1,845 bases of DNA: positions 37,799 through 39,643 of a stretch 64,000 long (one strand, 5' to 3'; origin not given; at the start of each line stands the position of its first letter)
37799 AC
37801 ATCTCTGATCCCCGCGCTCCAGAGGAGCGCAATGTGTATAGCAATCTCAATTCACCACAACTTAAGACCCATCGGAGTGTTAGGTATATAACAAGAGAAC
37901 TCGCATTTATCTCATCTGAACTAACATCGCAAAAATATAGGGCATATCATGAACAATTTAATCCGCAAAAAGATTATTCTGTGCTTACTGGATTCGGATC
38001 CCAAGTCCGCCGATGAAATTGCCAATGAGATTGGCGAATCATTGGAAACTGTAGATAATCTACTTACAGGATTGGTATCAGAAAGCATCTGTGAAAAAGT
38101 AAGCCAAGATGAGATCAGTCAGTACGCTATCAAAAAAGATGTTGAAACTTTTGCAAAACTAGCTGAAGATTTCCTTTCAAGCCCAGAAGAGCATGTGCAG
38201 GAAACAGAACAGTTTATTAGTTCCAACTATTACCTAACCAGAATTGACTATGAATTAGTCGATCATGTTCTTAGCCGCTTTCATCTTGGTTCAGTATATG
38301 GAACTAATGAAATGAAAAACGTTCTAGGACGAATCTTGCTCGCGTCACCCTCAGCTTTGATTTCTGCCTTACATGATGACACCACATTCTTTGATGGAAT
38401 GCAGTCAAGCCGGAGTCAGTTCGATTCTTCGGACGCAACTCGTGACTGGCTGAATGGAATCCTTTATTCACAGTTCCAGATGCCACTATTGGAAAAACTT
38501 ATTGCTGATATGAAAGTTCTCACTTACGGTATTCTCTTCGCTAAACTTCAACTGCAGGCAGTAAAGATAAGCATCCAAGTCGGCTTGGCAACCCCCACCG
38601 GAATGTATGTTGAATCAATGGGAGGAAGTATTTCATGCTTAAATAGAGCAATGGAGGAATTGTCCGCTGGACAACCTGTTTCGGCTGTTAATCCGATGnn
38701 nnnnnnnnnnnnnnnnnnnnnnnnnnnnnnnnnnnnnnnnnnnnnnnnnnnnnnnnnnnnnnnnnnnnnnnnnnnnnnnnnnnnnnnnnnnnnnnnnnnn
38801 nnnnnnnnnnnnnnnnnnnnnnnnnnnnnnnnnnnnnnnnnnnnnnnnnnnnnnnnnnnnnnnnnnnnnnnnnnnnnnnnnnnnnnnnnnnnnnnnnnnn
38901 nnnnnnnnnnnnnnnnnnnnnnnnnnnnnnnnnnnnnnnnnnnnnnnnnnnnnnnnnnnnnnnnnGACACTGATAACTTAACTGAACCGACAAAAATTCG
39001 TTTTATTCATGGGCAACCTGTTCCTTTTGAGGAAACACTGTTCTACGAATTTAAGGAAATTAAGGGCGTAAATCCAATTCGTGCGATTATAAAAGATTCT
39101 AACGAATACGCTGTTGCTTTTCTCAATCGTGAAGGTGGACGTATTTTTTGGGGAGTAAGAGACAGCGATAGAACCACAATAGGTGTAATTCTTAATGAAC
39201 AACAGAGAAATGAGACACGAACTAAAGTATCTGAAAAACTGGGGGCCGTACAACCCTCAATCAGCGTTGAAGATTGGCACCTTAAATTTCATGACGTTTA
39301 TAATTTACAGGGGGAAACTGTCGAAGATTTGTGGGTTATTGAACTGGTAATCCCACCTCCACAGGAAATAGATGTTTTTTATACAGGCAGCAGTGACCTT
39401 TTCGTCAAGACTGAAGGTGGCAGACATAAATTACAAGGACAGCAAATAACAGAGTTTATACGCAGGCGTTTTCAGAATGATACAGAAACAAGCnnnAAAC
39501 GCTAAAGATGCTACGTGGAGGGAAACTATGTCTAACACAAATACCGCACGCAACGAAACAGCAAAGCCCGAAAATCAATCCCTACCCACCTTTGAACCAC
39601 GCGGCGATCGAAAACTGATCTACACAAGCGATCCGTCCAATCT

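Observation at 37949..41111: wHTH-TPR-AlbA_2 (Schlafen-like) protein translationally coupled to a large uncharacterised TIM-barrel-like protein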

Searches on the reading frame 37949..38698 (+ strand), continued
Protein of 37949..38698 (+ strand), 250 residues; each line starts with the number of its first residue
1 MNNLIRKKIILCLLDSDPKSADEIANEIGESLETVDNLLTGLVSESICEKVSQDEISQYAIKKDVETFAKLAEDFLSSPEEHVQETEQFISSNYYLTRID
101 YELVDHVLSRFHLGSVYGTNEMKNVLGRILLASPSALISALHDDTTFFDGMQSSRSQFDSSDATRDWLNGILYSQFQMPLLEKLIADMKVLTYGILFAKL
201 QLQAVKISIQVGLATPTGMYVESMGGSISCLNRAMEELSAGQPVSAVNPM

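Call 82: find_encoding_contigs(protein=P0258, flank=7000, max_places=2)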
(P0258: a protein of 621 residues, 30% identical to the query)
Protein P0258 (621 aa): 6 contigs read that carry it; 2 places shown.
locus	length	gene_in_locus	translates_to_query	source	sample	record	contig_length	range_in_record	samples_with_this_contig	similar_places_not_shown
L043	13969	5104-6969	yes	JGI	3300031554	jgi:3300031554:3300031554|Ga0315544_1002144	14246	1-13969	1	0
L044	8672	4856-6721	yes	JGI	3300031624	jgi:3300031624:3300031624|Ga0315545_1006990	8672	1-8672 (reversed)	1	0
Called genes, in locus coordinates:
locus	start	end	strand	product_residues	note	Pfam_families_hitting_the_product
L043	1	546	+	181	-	?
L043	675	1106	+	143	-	PF01243:PNPOx_N, PF12900:Pyridox_ox_2 (weak), PF16242:Pyrid_ox_like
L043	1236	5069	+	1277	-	PF02384:N6_Mtase (faint), PF20473:MmeI_Mtase, PF07669:Eco57I, PF12950:TaqI_C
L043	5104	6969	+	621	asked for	PF04471:Mrr_cat, PF25062:ARM_TT21_N (weak), PF13424:TPR_12, PF00515:TPR_1 (weak), PF13181:TPR_8 (weak), PF00515:TPR_1 (weak), PF13414:TPR_11 (weak), PF13432:TPR_16, +9 more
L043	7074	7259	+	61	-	-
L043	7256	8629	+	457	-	PF04326:SLFN_AlbA_2, PF13749:HATPase_c_4, PF08220:HTH_DeoR (faint)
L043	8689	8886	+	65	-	PF15919:HicB_lk_antitox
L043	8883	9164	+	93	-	PF15919:HicB_lk_antitox, PF15970:HicB-like_2 (weak)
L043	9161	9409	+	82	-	-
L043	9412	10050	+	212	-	-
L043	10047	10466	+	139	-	PF01894:YjbQ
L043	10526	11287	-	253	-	PF00753:Lactamase_B, PF23023:Anti-Pycsar_Apyc1 (weak), PF12706:Lactamase_B_2 (weak)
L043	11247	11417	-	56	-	-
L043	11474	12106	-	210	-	PF07947:YhhN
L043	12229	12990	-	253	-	-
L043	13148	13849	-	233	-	PF01553:Acyltransferase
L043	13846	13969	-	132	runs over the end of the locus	?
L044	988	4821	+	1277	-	PF02384:N6_Mtase (faint), PF20473:MmeI_Mtase, PF07669:Eco57I, PF12950:TaqI_C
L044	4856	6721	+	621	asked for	PF04471:Mrr_cat, PF25062:ARM_TT21_N (weak), PF13424:TPR_12, PF00515:TPR_1 (weak), PF13181:TPR_8 (weak), PF00515:TPR_1 (weak), PF13414:TPR_11 (weak), PF13432:TPR_16, +9 more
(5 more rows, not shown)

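Call 83: find_encoding_contigs(protein=P0309, flank=7000, max_places=2)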
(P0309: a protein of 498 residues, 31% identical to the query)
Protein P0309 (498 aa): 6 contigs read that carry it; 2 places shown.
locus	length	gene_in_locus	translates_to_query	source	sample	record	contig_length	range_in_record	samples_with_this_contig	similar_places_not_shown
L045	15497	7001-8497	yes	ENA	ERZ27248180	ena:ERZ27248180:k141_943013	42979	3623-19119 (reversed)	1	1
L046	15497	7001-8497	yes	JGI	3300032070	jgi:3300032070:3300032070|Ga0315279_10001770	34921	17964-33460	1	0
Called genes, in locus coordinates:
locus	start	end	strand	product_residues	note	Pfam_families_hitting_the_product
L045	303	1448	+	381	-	PF06054:CoiA_nuc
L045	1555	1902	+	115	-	-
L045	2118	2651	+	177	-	-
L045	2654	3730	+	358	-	PF13289:SIR2_2 (faint)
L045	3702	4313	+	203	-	-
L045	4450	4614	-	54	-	-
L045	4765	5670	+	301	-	-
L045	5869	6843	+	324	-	-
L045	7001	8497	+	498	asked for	PF04471:Mrr_cat (weak), PF13424:TPR_12 (faint), PF00515:TPR_1, PF07719:TPR_2 (weak)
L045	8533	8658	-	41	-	-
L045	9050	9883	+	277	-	-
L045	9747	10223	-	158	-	-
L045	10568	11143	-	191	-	-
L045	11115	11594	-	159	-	-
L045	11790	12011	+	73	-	-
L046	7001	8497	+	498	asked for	PF04471:Mrr_cat (weak), PF13424:TPR_12 (faint), PF00515:TPR_1, PF07719:TPR_2 (weak)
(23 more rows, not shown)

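Call 85: search_protein_families(library=padloc, proteins=[L043:1236-5069:+, L043:5104-6969:+, L043:7256-8629:+, P0286, P0250], max_evalue=0.00001)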
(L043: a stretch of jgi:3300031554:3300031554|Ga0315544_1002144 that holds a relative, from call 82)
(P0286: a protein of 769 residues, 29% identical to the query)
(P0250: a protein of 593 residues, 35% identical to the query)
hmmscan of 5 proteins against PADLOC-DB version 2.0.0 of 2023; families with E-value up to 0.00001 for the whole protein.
L043:1236-5069:+ (1277 aa): 61 families (the best 25 are shown)
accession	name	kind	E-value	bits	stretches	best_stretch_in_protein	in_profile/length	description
PDLC02643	DrmMI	-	1.3e-115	385.7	2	417-1096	550-1209/1347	DrmMI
PDLC03609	REase_MTase_IIG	-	1.8e-101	338.6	2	701-1089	536-929/1066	Type IIG restriction enzyme-methyltransferase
PDLC03612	REase_MTase_IIG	-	6.2e-93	310.8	2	706-1095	785-1192/1247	Type IIG restriction enzyme-methyltransferase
PDLC02638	DrmMI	-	2.6e-81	272.1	2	417-788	549-933/935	DrmMI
PDLC03596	REase_MTase_IIG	-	3.6e-77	258.4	2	728-1092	708-1088/1148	Type IIG restriction enzyme-methyltransferase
PDLC03601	REase_MTase_IIG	-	1.5e-63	213.1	2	731-1088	673-1052/1110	Type IIG restriction enzyme-methyltransferase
PDLC03618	REase_MTase_IIG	-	3e-55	185.2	3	476-604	580-730/1429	Type IIG restriction enzyme-methyltransferase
PDLC03604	REase_MTase_IIG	-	8.4e-52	174.3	3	701-1112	512-958/1011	Type IIG restriction enzyme-methyltransferase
PDLC02645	DrmMI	-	4e-50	168.8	3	526-595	652-722/772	DrmMI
PDLC03613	REase_MTase_IIG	-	4.9e-49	164.9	1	8-743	10-760/1250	Type IIG restriction enzyme-methyltransferase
PDLC03629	REase_MTase_IIG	-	2.9e-47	159.2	2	414-592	373-541/1182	Type IIG restriction enzyme-methyltransferase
PDLC03313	MTase_II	-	2.6e-44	149.7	1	731-1107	144-533/563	Type II methyltransferase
PDLC02644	DrmMI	-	7.1e-44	148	2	417-588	60-230/988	DrmMI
PDLC02639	DrmMI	-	8.1e-42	141.4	2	482-588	278-388/803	DrmMI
PDLC03335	MTase_II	-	3.1e-38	129.8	1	706-1088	169-571/607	Type II methyltransferase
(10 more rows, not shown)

L043:5104-6969:+ (621 aa): 1 family
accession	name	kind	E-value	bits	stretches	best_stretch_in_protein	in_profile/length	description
PDLC04819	PDC-S02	-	1.8e-09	35.3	1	13-107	198-289/334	-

L043:7256-8629:+ (457 aa): 4 families
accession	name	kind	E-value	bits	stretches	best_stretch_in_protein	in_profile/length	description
PDLC02402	Aga_SIR2-PNTD1-PNTD2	-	3.5e-18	63.1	1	177-313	349-484/876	Class I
PDLC02394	pAgo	-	7.8e-17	58.3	1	28-369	55-424/1121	-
PDLC02418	Aga_SIR2-Kinase-PNTD1-PNTD2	-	1.3e-11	41.4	1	177-312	207-361/756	Class I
PDLC03963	SoFic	-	1.5e-06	25.9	1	385-451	281-349/361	-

P0286 (769 aa): 0 families

P0250 (593 aa): 0 families

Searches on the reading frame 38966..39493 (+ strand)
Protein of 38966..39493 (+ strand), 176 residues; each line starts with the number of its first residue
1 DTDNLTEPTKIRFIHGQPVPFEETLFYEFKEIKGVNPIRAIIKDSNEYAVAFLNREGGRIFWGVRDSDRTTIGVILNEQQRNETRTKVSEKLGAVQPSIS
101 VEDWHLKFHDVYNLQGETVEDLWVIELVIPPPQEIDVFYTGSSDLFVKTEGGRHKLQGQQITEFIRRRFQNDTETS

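Call 26: search_solved_structures(query=window:38966-39493:+, max_evalue=10, show_alignments=4)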
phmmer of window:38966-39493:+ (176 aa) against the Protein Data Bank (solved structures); distinct sequences matched with E-value up to 10: 7.
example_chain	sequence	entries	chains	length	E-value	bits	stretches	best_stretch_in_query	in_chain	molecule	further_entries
5yd0_A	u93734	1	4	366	5.4e-05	26.4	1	12-93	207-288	Schlafen 8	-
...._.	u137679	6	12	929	0.0012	22.1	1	14-90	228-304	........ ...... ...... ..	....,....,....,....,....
9erd_A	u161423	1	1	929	0.0012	22.1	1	14-90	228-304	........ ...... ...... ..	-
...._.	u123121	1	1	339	0.0016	21.7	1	13-75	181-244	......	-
7zep_A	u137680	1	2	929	0.0079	19.4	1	14-90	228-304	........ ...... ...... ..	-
4eq9_A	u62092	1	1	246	0.058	16.6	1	15-74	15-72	ABC transporter substrate-binding protein-amino acid transport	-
9nyy_A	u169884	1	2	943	1.2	12.3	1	12-74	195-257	Protein SLFN14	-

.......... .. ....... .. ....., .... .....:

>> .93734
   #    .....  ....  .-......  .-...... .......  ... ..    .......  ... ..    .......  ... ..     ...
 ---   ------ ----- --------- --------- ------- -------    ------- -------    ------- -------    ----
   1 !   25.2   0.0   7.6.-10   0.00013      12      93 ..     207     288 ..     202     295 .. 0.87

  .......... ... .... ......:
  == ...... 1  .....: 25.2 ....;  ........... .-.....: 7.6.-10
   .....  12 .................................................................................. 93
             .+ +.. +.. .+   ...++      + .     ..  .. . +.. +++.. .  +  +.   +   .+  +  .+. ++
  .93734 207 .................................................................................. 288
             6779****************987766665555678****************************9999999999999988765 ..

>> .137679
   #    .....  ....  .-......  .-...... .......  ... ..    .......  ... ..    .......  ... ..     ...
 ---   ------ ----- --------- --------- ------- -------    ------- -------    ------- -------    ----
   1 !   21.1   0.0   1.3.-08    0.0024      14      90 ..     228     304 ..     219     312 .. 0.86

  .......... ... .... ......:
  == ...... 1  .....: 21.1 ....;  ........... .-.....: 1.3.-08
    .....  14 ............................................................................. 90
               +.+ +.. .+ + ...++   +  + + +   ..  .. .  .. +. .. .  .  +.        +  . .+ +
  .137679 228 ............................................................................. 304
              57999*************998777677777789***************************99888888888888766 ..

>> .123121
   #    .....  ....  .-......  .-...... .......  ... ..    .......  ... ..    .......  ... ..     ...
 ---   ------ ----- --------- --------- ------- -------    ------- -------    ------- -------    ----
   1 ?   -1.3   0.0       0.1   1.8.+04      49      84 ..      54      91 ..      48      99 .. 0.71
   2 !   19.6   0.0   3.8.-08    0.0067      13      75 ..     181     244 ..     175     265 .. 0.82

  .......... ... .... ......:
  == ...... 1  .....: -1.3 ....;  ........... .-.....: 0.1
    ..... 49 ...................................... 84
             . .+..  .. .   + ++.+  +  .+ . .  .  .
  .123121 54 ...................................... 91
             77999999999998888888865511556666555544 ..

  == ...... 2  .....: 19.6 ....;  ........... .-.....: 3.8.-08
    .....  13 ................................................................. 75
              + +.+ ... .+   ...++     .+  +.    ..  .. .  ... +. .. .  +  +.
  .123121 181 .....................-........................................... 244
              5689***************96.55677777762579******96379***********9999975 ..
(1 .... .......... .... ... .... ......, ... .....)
